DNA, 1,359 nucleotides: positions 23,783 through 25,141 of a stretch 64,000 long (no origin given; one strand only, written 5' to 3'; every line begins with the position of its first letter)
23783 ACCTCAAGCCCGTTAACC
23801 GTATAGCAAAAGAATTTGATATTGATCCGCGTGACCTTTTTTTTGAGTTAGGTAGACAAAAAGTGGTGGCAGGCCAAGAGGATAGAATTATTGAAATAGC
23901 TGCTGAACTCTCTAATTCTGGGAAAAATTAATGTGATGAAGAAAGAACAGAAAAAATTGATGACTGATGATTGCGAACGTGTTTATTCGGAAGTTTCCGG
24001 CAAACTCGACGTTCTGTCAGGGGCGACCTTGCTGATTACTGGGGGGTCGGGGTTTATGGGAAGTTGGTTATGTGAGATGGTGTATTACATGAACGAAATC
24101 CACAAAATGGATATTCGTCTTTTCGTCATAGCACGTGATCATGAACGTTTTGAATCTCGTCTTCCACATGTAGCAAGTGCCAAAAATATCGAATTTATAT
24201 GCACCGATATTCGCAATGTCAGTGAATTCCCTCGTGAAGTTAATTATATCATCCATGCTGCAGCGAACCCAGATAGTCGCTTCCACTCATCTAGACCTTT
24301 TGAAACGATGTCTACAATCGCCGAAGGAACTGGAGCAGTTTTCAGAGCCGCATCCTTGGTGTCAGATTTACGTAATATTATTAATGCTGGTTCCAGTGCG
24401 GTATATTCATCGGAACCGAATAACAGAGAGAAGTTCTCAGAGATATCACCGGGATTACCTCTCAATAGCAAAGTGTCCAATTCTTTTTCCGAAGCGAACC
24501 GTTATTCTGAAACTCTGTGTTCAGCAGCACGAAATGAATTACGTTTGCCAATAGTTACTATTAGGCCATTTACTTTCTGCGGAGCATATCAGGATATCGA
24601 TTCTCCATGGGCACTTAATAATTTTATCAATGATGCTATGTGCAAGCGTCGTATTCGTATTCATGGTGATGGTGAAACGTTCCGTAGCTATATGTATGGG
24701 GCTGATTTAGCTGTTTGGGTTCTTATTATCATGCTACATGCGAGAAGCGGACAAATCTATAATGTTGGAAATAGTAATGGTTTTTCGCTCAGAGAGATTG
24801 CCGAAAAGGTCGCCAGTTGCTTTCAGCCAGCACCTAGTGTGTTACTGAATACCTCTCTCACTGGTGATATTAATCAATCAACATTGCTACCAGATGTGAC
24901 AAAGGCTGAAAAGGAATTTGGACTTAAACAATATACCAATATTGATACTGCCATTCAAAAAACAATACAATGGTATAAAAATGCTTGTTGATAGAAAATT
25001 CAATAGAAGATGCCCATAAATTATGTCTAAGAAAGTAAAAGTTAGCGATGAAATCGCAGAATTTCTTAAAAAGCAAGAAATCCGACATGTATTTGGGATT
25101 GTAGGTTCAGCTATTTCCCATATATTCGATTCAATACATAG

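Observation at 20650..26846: Five-gene operon coupling a 3,6-dideoxyhexose E1 dehydrase to a DmpF/DmpG-type dehydrogenase-aldolase pair, an SDR and a YerE-like ThDP enzyme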

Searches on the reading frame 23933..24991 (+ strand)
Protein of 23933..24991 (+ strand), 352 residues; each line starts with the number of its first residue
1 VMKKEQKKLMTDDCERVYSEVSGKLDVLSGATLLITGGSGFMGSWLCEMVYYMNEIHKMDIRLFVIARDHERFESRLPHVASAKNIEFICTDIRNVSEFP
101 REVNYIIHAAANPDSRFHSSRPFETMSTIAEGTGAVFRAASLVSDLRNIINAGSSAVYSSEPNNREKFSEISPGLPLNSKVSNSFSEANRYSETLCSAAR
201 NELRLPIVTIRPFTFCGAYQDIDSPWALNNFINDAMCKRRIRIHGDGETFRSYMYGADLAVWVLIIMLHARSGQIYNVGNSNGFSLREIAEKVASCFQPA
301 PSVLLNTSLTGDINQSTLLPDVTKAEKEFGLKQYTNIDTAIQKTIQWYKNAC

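Call 3: search_protein_families(library=pfam, proteins=[window:23933-24991:+])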
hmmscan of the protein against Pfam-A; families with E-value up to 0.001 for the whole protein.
window:23933-24991:+ (352 aa): 5 families
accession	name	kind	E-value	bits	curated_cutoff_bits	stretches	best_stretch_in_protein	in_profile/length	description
PF01370.27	Epimerase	-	9.5e-29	100.9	20.9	1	34-279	2-240/240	NAD dependent epimerase/dehydratase family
PF16363.11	GDP_Man_Dehyd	-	1e-16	61.8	27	1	34-344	1-332/332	GDP-mannose 4,6 dehydratase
PF01073.25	3Beta_HSD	-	9.8e-11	41.6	22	1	34-260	1-222/280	3-beta hydroxysteroid dehydrogenase/isomerase family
PF07993.18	NAD_binding_4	-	9.7e-06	25.4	20.1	1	35-212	1-204/258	Male sterility protein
PF02719.21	Polysacc_synt_2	-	0.00042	20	20.2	1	33-141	1-116/293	Polysaccharide biosynthesis protein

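Call 4: search_protein_families(library=ncbifam, proteins=[window:23933-24991:+])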
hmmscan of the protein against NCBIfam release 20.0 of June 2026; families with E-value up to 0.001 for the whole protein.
window:23933-24991:+ (352 aa): 16 families
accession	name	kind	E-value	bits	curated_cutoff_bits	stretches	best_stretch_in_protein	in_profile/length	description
TIGR01181.1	dTDP_gluc_dehyt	equivalog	4.3e-21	75.3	365.1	1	33-350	2-313/321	dTDP-glucose 4,6-dehydratase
TIGR01179.1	galE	equivalog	1.1e-15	57.3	262.3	1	33-350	2-327/332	UDP-glucose 4-epimerase GalE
TIGR04180.1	EDH_00030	hypoth_equivalog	2.9e-11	43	475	1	34-300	2-259/297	NAD-dependent 4,6-dehydratase LegB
TIGR02622.1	CDP_4_6_dhtase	equivalog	2.1e-10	40.3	278.45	1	30-169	4-143/352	CDP-glucose 4,6-dehydratase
TIGR02197.1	heptose_epim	equivalog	3.5e-10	39.5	274.6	1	33-178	1-136/316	ADP-glyceromanno-heptose 6-epimerase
NF011728.1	PRK15181.1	equivalog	7.2e-09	35.1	760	1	17-293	3-278/348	Vi polysaccharide biosynthesis UDP-N-acetylglucosaminuronic acid C-4 epimerase TviC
NF007956.0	PRK10675.1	subfamily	2.8e-08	33.2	394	1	33-349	3-330/338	UDP-glucose 4-epimerase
TIGR03466.1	HpnA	hypoth_equivalog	4.4e-08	32.4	367.65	1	33-218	3-173/327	hopanoid-associated sugar epimerase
NF008872.0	PRK11908.1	equivalog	1e-07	31.3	294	1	33-350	4-337/349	bifunctional UDP-4-keto-pentose/UDP-xylose synthase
NF007490.0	PRK10084.1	subfamily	1.6e-07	30.6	649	1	182-349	164-335/361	dTDP-glucose 4,6-dehydratase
TIGR03589.1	PseB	equivalog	3.4e-07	29.5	407.75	1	28-150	2-121/324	UDP-N-acetylglucosamine 4,6-dehydratase (inverting)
NF047922.1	GDPFucSynFcl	equivalog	7.7e-06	25.6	500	1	238-349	194-302/308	GDP-L-fucose synthase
NF007582.0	PRK10217.1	equivalog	8.8e-06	25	698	1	33-348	4-331/355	dTDP-glucose 4,6-dehydratase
TIGR04130.1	FnlA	equivalog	4.6e-05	22.5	730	1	30-158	4-129/337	UDP-N-acetylglucosamine 4,6-dehydratase/5-epimerase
TIGR01746.1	Thioester-redct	subfamily_domain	0.00014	21.3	213.35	1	33-295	2-279/371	thioester reductase domain-containing protein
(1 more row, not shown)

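Call 56: search_solved_structures(query=window:23933-24988:+, max_evalue=0.00001)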
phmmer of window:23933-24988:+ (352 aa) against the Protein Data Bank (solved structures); distinct sequences matched with E-value up to 0.00001: 37.
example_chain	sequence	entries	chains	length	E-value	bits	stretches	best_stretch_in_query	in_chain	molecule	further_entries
8vr2_A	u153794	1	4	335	1.4e-18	70.2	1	27-348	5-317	NAD-dependent epimerase/dehydratase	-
2b69_A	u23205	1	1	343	1.3e-15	60.4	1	32-349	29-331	UDP-glucuronate decarboxylase 1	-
4gll_A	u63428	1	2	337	1.5e-15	60.2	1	33-349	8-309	UDP-glucuronic acid decarboxylase 1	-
4m55_A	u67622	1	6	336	7.6e-15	57.9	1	33-349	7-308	UDP-glucuronic acid decarboxylase 1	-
4lk3_A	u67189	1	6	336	1e-14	57.5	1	33-349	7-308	UDP-glucuronic acid decarboxylase 1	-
6bi4_A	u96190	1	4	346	4.2e-14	55.4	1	31-349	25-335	dTDP-glucose 4,6-dehydratase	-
8v4g_A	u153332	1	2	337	2.4e-13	52.9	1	26-295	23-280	Putative nucleotide sugar dehydratase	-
8v4h_A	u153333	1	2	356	2.8e-13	52.7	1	26-295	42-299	Putative nucleotide sugar dehydratase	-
8rdi_A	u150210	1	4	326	9.3e-12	47.7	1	33-345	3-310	SDR family NAD(P)-dependent oxidoreductase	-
6bwl_A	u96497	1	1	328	1.4e-11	47.2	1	33-349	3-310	Pal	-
6zlj_A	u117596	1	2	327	1.7e-11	46.9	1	33-297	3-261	Epimerase domain-containing protein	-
6kv9_A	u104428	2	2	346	1.8e-11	46.8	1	27-350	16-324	MoeE5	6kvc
8rdg_A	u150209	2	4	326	1.8e-11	46.8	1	33-345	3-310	SDR family NAD(P)-dependent oxidoreductase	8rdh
6zl6_A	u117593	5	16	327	2.9e-11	46.1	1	33-297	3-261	Epimerase domain-containing protein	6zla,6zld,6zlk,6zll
6dnt_A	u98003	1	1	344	1.3e-10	44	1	28-348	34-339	NAD-dependent epimerase/dehydratase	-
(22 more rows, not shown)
